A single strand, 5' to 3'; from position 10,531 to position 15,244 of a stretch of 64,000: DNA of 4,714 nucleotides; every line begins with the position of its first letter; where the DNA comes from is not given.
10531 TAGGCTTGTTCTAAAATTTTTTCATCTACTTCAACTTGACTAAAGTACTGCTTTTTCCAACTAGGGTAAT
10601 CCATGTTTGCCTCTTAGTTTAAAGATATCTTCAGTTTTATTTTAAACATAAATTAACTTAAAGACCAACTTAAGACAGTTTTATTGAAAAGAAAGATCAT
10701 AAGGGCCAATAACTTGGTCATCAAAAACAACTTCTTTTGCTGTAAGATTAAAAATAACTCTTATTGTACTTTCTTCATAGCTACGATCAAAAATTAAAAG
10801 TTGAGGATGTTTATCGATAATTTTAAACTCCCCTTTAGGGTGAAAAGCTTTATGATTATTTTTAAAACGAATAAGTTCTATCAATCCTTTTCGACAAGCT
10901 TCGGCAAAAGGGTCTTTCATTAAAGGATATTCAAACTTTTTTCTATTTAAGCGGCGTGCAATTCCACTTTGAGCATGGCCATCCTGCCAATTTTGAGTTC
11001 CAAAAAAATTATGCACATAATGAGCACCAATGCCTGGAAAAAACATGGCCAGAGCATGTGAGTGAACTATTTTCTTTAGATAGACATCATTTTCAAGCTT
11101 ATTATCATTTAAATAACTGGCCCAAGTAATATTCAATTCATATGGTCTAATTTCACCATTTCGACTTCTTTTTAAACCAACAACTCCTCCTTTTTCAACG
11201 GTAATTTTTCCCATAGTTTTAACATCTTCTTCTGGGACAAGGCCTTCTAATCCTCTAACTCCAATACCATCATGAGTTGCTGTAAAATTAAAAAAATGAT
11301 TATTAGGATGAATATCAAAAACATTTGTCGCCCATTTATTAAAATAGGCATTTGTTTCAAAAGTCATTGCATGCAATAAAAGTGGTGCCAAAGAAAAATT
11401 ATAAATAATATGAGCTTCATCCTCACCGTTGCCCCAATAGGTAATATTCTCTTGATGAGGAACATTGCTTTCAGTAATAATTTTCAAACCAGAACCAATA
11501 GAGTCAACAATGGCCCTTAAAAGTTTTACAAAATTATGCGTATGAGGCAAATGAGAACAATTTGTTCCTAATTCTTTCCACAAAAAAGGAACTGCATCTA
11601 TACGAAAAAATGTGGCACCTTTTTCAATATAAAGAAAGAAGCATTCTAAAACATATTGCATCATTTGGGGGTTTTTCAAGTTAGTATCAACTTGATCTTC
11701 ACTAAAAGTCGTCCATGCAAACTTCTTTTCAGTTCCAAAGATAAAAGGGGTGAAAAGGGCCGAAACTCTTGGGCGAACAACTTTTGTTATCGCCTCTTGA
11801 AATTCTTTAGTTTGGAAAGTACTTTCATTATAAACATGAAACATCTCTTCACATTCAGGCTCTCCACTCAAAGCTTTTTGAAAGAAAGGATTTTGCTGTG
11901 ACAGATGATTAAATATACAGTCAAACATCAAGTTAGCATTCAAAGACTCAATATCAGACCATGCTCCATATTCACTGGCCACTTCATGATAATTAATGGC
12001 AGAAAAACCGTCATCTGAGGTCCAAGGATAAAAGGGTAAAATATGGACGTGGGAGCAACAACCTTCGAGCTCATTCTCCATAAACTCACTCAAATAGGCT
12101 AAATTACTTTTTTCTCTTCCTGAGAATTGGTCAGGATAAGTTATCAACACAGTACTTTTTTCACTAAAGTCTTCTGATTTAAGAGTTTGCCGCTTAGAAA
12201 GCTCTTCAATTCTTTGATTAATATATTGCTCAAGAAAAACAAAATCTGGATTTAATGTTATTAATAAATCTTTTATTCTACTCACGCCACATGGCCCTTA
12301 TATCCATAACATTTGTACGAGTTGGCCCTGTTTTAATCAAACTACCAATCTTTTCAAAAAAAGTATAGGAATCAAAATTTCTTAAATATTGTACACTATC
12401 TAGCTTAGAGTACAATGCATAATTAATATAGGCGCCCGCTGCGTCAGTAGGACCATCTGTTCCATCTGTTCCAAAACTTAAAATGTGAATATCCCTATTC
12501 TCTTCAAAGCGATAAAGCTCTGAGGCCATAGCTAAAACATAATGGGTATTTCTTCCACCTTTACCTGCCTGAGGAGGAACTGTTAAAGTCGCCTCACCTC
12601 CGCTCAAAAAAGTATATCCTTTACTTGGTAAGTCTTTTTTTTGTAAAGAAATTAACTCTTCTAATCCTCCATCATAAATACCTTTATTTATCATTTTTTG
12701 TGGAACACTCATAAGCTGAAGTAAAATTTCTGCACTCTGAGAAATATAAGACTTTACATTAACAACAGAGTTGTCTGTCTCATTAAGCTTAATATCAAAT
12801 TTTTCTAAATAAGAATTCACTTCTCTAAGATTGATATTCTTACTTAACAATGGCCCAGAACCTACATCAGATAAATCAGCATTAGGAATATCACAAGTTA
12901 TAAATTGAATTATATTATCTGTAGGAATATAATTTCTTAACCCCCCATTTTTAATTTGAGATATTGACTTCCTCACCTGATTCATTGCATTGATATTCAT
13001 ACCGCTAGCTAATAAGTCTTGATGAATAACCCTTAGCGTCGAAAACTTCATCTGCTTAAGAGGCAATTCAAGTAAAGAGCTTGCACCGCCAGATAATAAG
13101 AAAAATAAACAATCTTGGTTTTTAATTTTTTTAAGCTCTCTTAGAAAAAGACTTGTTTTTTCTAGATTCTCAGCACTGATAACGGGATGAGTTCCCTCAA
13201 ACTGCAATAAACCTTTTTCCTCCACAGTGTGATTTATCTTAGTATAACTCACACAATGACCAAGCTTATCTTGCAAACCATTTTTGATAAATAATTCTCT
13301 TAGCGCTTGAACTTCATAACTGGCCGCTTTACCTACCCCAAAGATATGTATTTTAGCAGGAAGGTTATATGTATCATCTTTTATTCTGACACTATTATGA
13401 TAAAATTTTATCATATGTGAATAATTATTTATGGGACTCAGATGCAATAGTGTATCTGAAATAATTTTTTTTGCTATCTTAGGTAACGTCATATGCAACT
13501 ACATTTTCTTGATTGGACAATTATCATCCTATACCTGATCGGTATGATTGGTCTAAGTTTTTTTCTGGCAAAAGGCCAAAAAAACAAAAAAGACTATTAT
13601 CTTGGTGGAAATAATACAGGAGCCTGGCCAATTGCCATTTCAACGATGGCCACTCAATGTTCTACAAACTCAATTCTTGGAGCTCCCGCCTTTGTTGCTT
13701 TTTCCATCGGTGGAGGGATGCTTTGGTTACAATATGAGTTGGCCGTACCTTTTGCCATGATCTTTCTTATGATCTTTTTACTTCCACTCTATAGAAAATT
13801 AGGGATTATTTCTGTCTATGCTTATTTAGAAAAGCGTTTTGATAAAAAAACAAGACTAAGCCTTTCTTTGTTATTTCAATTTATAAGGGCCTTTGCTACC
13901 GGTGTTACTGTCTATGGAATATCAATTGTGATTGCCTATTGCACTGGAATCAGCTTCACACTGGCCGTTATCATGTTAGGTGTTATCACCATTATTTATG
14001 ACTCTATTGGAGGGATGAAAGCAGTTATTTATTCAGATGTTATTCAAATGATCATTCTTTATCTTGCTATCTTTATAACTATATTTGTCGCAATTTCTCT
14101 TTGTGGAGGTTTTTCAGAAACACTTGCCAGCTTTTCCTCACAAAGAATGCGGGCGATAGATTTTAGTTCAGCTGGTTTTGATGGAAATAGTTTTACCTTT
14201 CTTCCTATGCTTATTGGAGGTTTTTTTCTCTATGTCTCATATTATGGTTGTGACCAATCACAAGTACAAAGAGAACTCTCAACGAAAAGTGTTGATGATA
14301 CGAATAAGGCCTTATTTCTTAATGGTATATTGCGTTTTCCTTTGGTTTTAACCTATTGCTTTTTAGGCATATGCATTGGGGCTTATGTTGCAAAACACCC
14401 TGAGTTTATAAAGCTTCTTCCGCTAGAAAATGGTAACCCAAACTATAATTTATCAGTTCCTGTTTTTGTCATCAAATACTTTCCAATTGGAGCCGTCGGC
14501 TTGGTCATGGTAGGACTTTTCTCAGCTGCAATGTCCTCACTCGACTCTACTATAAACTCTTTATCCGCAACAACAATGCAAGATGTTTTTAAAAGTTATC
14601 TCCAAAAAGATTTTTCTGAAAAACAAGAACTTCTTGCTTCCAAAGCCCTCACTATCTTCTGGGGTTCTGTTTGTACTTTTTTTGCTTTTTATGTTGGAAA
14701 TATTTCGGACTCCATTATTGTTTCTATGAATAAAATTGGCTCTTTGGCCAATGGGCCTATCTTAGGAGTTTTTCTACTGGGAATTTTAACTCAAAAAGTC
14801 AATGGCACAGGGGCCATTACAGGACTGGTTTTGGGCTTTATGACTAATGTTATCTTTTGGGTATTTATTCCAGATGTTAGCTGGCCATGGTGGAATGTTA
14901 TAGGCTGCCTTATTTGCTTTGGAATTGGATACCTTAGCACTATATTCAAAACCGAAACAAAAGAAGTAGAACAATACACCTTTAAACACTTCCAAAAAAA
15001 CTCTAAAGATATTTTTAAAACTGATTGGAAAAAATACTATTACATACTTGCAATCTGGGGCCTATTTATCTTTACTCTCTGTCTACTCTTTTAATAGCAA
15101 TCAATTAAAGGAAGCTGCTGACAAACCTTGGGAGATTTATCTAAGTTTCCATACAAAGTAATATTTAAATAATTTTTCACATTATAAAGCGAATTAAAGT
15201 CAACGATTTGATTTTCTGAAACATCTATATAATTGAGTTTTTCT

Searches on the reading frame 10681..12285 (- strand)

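Call 8: search_protein_families(library=pfam, proteins=[window:10681-12285:-], max_evalue=0.001)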
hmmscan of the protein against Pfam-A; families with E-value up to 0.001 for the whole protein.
window:10681-12285:- (534 aa): 1 family
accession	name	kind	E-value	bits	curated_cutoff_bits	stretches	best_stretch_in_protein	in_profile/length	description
PF00128.31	Alpha-amylase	-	4e-17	63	22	1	80-306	36-275/446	Alpha amylase, catalytic domain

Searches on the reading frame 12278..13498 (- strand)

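Call 8: search_protein_families(library=pfam, proteins=[window:12278-13498:-], max_evalue=0.001)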
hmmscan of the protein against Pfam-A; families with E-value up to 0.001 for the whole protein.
window:12278-13498:- (406 aa): 2 families
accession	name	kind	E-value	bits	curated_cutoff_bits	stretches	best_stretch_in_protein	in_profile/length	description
PF13660.11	DUF4147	-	4.4e-40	138.1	23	1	9-239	2-226/234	Domain of unknown function (DUF4147)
PF05161.18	MOFRL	-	2.6e-31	108.4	28.3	1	296-399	2-106/106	MOFRL family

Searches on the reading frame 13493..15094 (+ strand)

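Call 8: search_protein_families(library=pfam, proteins=[window:13493-15094:+], max_evalue=0.001)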
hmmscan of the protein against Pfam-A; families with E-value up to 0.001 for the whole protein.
window:13493-15094:+ (533 aa): 1 family
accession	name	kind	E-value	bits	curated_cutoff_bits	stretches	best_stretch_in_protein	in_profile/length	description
PF00474.23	SSF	-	2.4e-44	152.3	22.8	1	35-448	1-406/406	Sodium:solute symporter family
